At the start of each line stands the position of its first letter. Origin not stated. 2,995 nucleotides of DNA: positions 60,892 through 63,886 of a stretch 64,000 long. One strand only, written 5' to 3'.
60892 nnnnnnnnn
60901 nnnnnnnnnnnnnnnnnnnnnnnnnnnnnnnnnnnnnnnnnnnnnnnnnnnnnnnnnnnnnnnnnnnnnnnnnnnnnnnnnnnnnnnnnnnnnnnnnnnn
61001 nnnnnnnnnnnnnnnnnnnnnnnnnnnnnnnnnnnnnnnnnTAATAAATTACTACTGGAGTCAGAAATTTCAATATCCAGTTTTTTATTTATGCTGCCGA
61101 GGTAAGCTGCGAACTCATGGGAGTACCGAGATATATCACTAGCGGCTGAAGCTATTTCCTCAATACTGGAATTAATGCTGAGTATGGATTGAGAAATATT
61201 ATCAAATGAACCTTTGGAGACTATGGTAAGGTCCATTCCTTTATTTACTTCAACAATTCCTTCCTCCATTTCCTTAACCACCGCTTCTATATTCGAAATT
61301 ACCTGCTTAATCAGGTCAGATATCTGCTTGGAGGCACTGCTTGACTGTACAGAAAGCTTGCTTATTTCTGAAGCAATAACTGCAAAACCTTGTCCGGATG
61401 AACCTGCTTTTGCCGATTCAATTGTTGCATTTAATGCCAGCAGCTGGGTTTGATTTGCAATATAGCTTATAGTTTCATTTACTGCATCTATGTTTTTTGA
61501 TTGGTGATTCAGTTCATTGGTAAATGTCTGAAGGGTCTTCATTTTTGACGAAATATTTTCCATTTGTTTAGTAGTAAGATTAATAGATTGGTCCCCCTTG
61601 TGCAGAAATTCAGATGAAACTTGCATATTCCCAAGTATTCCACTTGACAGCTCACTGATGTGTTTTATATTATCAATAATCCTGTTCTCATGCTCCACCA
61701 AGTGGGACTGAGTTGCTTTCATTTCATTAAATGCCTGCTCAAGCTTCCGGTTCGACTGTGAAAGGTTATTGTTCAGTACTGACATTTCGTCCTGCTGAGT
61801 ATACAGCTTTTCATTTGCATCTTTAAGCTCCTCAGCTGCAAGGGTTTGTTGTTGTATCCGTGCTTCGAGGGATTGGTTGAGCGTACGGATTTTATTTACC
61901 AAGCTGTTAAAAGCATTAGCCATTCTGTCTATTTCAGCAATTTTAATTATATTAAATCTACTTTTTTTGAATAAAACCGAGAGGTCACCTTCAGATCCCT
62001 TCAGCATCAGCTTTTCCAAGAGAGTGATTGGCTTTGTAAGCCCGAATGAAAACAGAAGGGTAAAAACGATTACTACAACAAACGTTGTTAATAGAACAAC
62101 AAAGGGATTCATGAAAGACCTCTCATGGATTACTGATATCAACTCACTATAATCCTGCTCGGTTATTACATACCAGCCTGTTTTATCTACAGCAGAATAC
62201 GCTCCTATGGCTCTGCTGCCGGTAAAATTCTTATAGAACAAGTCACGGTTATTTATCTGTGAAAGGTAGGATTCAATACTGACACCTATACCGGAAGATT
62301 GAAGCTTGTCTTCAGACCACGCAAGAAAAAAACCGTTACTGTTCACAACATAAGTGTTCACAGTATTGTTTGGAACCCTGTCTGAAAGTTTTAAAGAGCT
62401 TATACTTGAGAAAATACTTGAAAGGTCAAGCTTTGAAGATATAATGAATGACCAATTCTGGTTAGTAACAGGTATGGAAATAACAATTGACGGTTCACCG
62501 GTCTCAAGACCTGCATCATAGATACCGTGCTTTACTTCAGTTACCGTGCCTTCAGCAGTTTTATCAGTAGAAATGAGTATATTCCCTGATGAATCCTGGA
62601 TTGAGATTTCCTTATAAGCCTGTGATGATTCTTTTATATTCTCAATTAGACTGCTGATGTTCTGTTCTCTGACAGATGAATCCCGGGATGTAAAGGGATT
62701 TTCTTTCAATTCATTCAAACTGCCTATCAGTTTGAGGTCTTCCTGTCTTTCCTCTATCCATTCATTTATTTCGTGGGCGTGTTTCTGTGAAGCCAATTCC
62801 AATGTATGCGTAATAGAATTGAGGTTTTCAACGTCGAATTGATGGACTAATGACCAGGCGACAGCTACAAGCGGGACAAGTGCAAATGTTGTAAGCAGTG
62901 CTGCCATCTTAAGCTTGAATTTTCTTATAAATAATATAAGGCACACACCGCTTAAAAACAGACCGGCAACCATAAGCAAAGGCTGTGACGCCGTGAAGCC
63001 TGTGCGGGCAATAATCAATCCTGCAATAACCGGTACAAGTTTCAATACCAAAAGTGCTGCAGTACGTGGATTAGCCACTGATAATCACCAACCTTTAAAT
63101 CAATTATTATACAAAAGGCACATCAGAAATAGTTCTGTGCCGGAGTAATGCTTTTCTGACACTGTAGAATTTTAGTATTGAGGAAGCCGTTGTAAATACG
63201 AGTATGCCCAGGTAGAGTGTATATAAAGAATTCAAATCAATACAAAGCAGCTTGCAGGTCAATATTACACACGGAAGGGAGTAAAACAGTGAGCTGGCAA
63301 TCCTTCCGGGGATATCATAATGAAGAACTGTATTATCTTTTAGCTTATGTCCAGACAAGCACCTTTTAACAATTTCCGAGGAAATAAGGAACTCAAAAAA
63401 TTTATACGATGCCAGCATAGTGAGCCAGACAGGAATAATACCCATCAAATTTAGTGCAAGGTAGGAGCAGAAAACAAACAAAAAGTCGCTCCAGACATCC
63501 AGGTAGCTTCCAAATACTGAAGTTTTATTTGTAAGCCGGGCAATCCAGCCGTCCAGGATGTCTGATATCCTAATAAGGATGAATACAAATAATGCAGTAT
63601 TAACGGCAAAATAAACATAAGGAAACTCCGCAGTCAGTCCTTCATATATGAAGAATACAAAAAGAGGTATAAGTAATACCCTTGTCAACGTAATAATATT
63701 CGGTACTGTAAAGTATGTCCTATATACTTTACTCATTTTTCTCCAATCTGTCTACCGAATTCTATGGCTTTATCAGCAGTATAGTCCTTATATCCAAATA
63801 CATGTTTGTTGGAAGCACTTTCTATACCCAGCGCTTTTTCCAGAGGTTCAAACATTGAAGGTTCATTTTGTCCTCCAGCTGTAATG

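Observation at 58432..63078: One sensor module wired to two outputs: a histidine kinase and an MCP with colinear input regions converge on a bis-His 4-TM protein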

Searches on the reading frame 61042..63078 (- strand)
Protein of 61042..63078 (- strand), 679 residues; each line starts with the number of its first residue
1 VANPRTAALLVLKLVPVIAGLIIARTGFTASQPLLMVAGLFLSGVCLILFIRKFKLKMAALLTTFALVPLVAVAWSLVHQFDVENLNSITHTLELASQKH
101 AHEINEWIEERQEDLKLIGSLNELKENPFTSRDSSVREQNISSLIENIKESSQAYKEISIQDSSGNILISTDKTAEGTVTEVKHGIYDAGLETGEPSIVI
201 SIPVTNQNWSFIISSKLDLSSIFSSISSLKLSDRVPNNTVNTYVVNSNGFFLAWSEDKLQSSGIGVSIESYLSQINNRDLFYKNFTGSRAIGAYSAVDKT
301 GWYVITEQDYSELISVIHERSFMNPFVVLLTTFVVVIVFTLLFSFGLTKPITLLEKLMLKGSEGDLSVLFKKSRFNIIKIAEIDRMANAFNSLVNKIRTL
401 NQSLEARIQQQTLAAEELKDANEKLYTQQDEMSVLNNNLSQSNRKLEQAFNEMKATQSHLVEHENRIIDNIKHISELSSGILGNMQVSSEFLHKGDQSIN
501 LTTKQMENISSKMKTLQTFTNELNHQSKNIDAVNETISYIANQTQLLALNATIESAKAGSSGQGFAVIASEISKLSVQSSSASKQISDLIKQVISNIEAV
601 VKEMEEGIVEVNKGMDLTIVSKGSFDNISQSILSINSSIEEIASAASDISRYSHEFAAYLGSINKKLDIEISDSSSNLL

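Call 4: search_protein_families(library=pfam, proteins=[window:61042-63078:-], max_evalue=0.1)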
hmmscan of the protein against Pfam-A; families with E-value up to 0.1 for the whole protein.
window:61042-63078:- (679 aa): 8 families
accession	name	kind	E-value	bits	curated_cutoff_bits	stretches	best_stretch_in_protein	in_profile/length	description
PF00015.26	MCPsignal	-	8.8e-32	110.7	34.6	1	489-658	8-163/172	Methyl-accepting chemotaxis protein (MCP) signalling domain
PF02743.24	dCache_1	-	3.3e-08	33.8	45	1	87-306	5-239/240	Cache domain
PF00672.30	HAMP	-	0.0016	19.1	25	0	347-398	6-52/53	HAMP domain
PF22025.1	ThiI_fer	-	0.012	16.5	25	1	136-180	15-60/72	ThiI ferredoxin-like domain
PF04932.20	Wzy_C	-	0.023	14.9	31.7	0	36-81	19-62/149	O-Antigen ligase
PF06143.16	Baculo_11_kDa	-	0.029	14.4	28.4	1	316-344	26-54/84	Baculovirus 11 kDa family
PF07889.17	DUF1664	-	0.03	14.8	34.6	0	581-666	41-123/124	Protein of unknown function (DUF1664)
PF10046.14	BLOC1_2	-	0.038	14.8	33.4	1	572-656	7-91/96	Biogenesis of lysosome-related organelles complex-1 subunit 2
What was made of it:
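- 61039..63078 (-): Methyl-accepting chemotaxis protein, 679 aa. It has the same 3TM-dCache-TM-HAMP-like-coiled-coil input (aa 1-464) fused to a short MA signalling domain (aa 465-679). MCPsignal 110.7 bits, dCache_1 33.8 bits (call 4).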

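Call 73: search_protein_families(library=ncbifam, proteins=[window:61042-63078:-], max_evalue=0.01)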
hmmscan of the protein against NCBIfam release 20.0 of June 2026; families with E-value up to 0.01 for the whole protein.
window:61042-63078:- (679 aa): 12 families
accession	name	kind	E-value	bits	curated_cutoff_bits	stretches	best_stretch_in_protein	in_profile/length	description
NF058645.1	MCPCtpMPsAe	equivalog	1.5e-20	73.5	900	1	324-653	206-511/558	methyl-accepting chemotaxis protein CtpM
NF050802.1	AspChtxCcaA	equivalog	1.2e-16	60.2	1300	1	477-646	519-691/700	aspartate chemotaxis receptor CcaA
NF041847.1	transduc_aer2_vibrio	equivalog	2.1e-15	56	1200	1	349-650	457-718/804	aerotaxis transducer Aer2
NF047851.1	MCPCitTducer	equivalog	4.2e-14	52.5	900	1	320-606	186-436/553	methyl-accepting chemotaxis citrate transducer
NF011622.0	PRK15048.1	equivalog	3.4e-13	49.6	900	1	394-651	244-466/553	methyl-accepting chemotaxis protein II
NF011615.0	PRK15041.1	equivalog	9.9e-12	44.3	947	1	377-601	237-432/554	methyl-accepting chemotaxis protein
NF007309.0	PRK09793.1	equivalog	3e-11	43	903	1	395-651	243-464/533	methyl-accepting chemotaxis protein IV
NF038263.1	prot_phos_SiaA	equivalog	4.8e-09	35.3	700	1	273-429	260-408/658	biofilm regulation protein phosphatase SiaA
NF011874.0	PRK15347.1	equivalog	3.4e-08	32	852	1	150-425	123-394/921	two component system sensor kinase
TIGR02168.1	SMC_prok_B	equivalog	3.3e-06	25.1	567.35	1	382-665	247-529/1181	chromosome segregation protein SMC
NF002572.0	PRK02224.1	equivalog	0.00069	18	1087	1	384-663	202-438/888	DNA double-strand break repair ATPase Rad50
NF045487.1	ASRP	equivalog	0.0014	17.3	300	1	388-545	313-470/593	archaea-specific SMC-related protein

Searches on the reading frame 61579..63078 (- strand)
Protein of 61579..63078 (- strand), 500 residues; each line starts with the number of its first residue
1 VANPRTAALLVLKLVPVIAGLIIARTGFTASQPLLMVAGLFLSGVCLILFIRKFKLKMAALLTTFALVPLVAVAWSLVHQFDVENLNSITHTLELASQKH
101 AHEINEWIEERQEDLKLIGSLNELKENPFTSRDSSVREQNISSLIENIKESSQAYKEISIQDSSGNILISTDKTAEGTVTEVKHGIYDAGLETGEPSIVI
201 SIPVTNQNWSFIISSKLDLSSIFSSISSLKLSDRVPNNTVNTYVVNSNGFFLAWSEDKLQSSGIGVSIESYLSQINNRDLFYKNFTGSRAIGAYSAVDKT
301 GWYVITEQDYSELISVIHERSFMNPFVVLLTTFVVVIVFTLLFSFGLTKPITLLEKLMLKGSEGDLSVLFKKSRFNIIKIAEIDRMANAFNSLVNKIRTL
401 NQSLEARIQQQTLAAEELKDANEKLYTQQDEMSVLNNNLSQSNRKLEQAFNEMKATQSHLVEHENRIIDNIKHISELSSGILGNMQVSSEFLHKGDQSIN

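Call 63: find_homologous_proteins(query=A8, max_evalue=1e-10)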
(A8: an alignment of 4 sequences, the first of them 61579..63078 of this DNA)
Query A8 (4 sequences) (500 aa, profile of the alignment): 3 proteins with E <= 1e-10 among 8000 candidates.
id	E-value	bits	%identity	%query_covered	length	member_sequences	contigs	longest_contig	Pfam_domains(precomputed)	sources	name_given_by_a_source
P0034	9.1e-277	937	100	100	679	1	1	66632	PF00015.27,PF02743.25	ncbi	-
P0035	1.7e-269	913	49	100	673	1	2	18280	PF00015.27,PF00672.31,PF02743.25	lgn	-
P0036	1.4e-62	230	41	50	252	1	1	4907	PF02743.25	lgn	-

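Call 64: find_encoding_contigs(protein=P0036, flank=6000, max_places=4)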
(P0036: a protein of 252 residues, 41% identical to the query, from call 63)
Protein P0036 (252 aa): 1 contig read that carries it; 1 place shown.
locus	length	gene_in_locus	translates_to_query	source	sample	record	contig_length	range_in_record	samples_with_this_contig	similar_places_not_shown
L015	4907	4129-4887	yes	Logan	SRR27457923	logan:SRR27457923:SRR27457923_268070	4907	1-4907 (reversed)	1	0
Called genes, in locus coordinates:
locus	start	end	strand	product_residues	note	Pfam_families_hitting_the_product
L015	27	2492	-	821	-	PF20720:nSTAND3 (faint), PF07728:AAA_5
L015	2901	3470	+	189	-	-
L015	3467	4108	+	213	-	PF01066:CDP-OH_P_transf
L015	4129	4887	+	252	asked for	PF02743:dCache_1 (weak)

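Call 71: search_protein_families(library=pfam, proteins=[L015:2901-3467:+], max_evalue=0.01)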
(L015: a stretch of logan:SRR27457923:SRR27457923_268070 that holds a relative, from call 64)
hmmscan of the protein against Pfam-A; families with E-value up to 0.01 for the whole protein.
L015:2901-3467:+ (189 aa): 2 families
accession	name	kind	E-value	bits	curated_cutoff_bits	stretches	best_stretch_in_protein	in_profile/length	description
PF12724.12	Flavodoxin_5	-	0.0014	19.4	27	1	73-144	13-85/145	Flavodoxin domain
PF17428.7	DUF5412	-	0.0036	17.6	25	1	14-66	5-57/118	Family of unknown function (DUF5412)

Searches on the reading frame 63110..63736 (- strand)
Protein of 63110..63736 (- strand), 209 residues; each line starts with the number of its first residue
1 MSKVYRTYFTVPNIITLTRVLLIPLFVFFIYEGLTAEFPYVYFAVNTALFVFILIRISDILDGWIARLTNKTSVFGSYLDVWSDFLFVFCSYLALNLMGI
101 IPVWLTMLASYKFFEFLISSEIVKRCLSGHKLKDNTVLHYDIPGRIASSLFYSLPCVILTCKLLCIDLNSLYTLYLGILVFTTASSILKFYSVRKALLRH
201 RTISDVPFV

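Call 4: search_protein_families(library=pfam, proteins=[window:63110-63736:-], max_evalue=0.1)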
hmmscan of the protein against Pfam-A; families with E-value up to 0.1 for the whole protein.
window:63110-63736:- (209 aa): 1 family
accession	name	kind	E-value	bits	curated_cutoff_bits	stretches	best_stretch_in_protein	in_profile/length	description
PF01066.26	CDP-OH_P_transf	-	1.6e-19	71.2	22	1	9-153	1-128/152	CDP-alcohol phosphatidyltransferase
